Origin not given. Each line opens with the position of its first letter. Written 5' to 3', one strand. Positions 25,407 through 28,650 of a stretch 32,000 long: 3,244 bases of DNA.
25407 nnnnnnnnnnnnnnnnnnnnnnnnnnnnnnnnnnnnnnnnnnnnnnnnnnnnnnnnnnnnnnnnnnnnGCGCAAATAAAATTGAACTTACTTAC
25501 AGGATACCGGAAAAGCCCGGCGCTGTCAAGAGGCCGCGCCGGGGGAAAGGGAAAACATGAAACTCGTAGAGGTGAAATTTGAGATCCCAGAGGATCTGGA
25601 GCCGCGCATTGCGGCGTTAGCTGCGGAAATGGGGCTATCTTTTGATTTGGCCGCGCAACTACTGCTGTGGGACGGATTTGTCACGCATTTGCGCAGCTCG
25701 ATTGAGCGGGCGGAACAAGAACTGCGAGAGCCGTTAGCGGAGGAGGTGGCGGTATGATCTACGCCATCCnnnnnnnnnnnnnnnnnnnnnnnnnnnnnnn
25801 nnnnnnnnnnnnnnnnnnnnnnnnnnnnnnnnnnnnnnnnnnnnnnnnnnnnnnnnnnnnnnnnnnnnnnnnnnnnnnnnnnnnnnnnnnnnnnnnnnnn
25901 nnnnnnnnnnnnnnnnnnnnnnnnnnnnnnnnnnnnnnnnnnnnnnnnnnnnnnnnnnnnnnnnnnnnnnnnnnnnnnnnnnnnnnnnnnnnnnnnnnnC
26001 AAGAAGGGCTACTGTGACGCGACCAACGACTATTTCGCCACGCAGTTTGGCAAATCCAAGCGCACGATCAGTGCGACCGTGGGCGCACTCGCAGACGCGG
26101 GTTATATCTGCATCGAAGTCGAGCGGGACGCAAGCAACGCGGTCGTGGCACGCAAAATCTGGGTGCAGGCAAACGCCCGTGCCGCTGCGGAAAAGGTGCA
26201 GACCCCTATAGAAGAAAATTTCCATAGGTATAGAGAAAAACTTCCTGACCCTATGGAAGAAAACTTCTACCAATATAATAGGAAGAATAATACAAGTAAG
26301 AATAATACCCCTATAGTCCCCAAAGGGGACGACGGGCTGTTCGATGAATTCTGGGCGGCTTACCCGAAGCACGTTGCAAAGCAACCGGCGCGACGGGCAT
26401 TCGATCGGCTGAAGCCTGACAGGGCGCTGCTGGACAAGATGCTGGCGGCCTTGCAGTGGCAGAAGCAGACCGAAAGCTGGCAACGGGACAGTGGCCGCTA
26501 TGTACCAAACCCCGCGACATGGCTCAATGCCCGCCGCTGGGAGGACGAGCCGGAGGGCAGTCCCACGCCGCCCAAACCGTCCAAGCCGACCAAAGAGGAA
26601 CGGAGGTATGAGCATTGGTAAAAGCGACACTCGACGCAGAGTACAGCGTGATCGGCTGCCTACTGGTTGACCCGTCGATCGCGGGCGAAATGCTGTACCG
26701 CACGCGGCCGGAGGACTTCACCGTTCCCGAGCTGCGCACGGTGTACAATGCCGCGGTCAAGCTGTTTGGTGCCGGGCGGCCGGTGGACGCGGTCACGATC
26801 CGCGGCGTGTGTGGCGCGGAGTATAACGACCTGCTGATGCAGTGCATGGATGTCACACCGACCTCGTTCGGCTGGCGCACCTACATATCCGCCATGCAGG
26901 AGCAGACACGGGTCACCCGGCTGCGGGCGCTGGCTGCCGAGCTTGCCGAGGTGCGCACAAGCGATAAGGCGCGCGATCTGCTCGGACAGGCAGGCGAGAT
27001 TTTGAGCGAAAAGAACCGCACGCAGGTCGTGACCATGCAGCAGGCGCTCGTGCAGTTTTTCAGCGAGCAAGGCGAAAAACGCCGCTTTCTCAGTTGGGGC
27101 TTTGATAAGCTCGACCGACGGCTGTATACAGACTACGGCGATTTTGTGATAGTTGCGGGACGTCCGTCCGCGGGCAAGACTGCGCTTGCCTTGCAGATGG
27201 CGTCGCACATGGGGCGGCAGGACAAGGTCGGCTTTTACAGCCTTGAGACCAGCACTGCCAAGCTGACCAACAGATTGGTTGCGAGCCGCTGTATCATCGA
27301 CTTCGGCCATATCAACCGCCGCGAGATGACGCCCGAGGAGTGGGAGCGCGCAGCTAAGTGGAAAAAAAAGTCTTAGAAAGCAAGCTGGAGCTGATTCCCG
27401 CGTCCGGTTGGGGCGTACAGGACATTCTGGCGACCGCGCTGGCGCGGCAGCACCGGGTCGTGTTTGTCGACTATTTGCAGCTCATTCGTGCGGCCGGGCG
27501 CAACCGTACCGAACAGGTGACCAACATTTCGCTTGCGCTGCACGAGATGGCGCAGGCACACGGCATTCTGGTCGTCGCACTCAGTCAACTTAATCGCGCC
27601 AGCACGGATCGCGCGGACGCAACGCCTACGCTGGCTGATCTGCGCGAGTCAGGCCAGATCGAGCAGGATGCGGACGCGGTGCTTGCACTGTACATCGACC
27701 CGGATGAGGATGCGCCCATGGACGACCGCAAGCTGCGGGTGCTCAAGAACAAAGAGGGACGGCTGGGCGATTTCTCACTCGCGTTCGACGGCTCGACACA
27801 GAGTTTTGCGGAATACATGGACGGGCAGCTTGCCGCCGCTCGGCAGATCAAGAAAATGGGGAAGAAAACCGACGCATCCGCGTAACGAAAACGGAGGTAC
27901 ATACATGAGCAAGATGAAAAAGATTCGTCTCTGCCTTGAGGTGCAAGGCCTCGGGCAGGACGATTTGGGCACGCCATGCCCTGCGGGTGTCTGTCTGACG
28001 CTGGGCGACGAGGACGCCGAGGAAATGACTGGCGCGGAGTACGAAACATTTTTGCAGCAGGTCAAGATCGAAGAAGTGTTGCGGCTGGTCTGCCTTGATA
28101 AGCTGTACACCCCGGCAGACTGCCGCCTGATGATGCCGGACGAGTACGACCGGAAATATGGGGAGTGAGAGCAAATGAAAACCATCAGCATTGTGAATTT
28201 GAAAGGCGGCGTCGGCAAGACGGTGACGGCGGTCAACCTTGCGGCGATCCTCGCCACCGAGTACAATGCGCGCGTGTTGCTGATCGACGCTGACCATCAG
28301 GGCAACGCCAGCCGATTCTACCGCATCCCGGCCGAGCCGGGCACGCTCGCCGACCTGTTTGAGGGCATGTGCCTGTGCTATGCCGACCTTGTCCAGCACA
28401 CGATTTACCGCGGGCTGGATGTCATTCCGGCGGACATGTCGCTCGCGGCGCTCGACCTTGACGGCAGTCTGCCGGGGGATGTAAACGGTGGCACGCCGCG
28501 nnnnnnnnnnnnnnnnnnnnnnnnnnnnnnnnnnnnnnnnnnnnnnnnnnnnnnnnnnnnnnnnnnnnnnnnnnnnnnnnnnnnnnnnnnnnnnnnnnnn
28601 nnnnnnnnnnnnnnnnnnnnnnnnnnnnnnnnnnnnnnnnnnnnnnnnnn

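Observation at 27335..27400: DnaB-like helicase split exactly at a dnaX-type A_AAA_AAG slippery heptamer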

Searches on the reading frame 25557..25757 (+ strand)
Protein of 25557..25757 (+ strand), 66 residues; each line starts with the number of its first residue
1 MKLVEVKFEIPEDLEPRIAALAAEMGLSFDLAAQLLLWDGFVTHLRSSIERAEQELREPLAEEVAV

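Call 7: search_protein_families(library=pfam, proteins=[window:25557-25757:+], max_evalue=0.01)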
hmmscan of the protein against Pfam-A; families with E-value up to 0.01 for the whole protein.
window:25557-25757:+ (66 aa): 1 family
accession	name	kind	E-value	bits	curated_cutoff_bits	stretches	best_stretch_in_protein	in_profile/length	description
PF20306.3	Sp-DndD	-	0.0074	16.8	27.2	0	18-38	6-26/51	Small protein found in certain Dnd DNA modification systems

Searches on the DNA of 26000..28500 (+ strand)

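Call 8: search_dna_similar(query=window:26615-27885:+, collection=phages, mode=distant, max_rows=30)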
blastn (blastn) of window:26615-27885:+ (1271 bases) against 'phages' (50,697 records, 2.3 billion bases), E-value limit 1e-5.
Records with a match: 3; places in all: 3; records where one place covers at least 80% of the query: 0.
Best place of each record, by identity: 80-90% 1; 60-80% 2.
By first word of the organism name: Bacteriophage 1; Streptomyces 1; Microbacterium 1.
By host as written in the record: - 1; Streptomyces scabiei RL-34 1; Microbacterium foliorum NRRL B-24224 1.
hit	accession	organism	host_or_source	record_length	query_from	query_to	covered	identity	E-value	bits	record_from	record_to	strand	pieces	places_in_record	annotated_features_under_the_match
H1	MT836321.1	Bacteriophage sp.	human fecal samples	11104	849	1063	17%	69.7%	1e-8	69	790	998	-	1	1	record has no annotation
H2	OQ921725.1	Streptomyces phage Frankenweenie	Streptomyces scabiei RL-34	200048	995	1066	6%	79.2%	4e-7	64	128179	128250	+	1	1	200: DnaB-like dsDNA helicase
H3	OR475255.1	Microbacterium phage Phonegingi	Microbacterium foliorum NRRL B-24224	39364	1011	1062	4%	84.6%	5e-6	59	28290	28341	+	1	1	44: DnaB-like dsDNA helicase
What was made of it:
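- Tried and rejected: Phage GenBank collection, blastn with the gene (call 8).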

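Call 31: search_rna_families(source=window, start=26000, end=28500, threshold=evalue, max_evalue=1)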
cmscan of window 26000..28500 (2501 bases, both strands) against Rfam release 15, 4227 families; matches with E-value up to 1: 0.
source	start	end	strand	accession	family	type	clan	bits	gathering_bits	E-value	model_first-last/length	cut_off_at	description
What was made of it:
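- On dnaX-type programmed -1 ribosomal frameshift: No Rfam match at E of 1 or below (call 31).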

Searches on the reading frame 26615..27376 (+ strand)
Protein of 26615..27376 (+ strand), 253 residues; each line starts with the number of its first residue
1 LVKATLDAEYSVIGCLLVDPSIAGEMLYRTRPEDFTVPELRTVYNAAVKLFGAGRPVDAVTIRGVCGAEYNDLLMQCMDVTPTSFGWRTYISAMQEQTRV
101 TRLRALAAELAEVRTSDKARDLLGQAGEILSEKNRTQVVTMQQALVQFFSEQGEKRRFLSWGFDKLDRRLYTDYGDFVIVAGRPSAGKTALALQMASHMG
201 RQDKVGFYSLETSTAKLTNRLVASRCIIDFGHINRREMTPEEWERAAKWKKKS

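Call 15: find_encoding_contigs(protein=window:26615-27376:+, flank=10000, max_places=10)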
Protein window:26615-27376:+ (253 aa): 2 contigs read that carry it; 1 place shown.
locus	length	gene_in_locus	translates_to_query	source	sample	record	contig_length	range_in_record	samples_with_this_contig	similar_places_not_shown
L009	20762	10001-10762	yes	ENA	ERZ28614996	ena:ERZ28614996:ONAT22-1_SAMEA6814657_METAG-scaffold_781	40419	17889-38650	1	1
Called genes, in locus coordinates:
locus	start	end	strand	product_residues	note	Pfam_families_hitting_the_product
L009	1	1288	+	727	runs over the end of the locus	PF01966:HD, PF13328:HD_4, PF04607:RelA_SpoT, PF02824:TGS, PF19296:RelA_AH, PF28438:RelA_RIS, PF01842:ACT (faint), PF13291:ACT_4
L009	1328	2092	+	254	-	PF00702:Hydrolase (faint), PF05116:S6PP (faint), PF08282:Hydrolase_3, PF12710:HAD (faint)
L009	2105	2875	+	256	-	PF01026:TatD_DNase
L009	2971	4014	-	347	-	PF00589:Phage_integrase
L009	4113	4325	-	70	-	PF13443:HTH_26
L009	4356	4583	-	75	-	PF13443:HTH_26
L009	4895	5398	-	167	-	PF14470:bPH_3, PF09851:SHOCT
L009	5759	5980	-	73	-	-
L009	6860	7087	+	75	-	-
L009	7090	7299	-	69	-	-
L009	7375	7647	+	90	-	-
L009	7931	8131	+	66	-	PF13443:HTH_26, PF13560:HTH_31 (weak), PF01381:HTH_3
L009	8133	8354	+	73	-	-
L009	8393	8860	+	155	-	PF01381:HTH_3, PF13560:HTH_31 (weak)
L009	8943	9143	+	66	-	-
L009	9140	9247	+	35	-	-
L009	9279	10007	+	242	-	PF13730:HTH_36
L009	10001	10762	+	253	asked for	PF00772:DnaB, PF03796:DnaB_C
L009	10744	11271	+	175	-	PF03796:DnaB_C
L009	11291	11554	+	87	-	-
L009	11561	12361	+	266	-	PF01656:CbiA, PF10609:ParA (weak), PF13614:AAA_31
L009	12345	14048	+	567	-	PF02195:ParB_N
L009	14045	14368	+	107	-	-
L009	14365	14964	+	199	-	-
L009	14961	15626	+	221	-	PF01555:N6_N4_Mtase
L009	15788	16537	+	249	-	PF23343:REP_ORF2-G2P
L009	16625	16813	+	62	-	PF14205:Cys_rich_KTR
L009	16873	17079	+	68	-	-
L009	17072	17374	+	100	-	PF01844:HNH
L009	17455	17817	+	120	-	-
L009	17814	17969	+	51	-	-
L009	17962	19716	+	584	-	PF03354:TerL_ATPase, PF20441:TerL_nuclease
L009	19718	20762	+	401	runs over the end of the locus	PF04860:Phage_portal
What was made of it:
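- On Integrated prophage: L009 extends the same contig into methylase, HNH, TerL and portal genes (call 15).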

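Call 21: list_cluster_members(proteins=[window:26615-27376:+, window:27358-27885:+])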
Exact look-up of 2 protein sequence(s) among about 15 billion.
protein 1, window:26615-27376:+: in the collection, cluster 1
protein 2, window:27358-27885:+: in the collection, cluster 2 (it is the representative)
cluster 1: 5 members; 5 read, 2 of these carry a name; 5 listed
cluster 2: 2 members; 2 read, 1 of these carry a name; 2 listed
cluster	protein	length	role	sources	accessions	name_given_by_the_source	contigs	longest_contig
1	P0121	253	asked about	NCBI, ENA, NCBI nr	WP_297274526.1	DnaB-like helicase C-terminal domain-containing protein [uncultured Agathobaculum sp.]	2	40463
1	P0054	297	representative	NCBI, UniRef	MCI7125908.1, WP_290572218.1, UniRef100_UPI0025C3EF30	MAG: hypothetical protein MR935_06915, partial [Agathobaculum sp.] | replicative DNA helicase n=1 Tax=Agathobaculum sp. TaxID=2048138 RepID=UPI0025C3EF30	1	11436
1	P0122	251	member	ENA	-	-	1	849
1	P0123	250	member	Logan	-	-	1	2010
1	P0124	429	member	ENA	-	-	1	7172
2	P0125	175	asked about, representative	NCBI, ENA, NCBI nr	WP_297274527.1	DnaB-like helicase C-terminal domain-containing protein [uncultured Agathobaculum sp.]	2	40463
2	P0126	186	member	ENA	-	-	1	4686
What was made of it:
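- The exact fragments occur on just 2 contigs (call 21). The two contigs carrying it may derive from the same reads (call 21). Both pieces are annotated as separate proteins in RefSeq (call 21).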

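Call 24: find_encoding_contigs(protein=P0126, flank=5000, max_places=4)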
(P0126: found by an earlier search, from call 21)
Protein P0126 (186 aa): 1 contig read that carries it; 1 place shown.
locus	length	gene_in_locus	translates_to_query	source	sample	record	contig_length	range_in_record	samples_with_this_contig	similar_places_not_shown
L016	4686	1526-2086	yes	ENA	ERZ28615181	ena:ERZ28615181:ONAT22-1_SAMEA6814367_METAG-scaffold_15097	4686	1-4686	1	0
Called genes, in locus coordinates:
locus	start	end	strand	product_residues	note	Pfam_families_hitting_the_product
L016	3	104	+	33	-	?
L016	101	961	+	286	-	-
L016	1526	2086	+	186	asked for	PF03796:DnaB_C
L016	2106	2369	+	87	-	-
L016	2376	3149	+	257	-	PF00142:Fer4_NifH (faint), PF01656:CbiA, PF02374:ArsA_ATPase (weak), PF06564:CBP_BcsQ, PF07015:VirC1 (weak), PF09140:MipZ (faint), PF10609:ParA, PF13614:AAA_31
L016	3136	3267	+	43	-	-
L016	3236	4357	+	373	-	PF02195:ParB_N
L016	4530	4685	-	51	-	?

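Call 25: find_encoding_contigs(protein=P0123, flank=3000, max_places=4)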
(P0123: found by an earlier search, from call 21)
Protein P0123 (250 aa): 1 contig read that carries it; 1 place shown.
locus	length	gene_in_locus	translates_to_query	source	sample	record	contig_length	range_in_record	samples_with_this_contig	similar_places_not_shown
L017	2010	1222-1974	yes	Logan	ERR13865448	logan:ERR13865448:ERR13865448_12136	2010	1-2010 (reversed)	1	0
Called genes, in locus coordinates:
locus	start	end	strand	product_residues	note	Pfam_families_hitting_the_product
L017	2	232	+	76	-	?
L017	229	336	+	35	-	-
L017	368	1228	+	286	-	-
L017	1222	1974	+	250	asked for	PF00772:DnaB, PF03796:DnaB_C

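Call 37: find_encoding_contigs(protein=P0124, flank=6000, max_places=3)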
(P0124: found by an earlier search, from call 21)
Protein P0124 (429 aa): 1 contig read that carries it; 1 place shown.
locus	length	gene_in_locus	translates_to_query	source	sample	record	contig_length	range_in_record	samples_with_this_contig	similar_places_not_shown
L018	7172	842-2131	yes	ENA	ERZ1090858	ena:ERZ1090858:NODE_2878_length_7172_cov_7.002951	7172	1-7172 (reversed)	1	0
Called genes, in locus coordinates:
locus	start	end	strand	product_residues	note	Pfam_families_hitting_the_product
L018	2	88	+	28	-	?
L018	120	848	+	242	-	PF13730:HTH_36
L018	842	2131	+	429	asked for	PF00772:DnaB, PF03796:DnaB_C, PF13481:AAA_25 (weak)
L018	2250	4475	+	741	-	-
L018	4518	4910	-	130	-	PF15919:HicB_lk_antitox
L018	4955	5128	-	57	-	PF07927:HicA_toxin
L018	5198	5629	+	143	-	-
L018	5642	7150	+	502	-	PF24032:YQBQ, PF05257:CHAP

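Call 46: find_encoding_contigs(protein=P0122, flank=1000, max_places=3)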
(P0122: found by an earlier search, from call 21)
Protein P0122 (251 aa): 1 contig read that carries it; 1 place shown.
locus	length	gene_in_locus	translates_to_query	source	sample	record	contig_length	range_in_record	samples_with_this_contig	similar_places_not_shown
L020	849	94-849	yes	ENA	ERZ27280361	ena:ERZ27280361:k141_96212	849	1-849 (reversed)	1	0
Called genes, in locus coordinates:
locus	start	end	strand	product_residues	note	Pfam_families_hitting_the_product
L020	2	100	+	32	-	?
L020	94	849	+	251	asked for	PF00772:DnaB, PF03796:DnaB_C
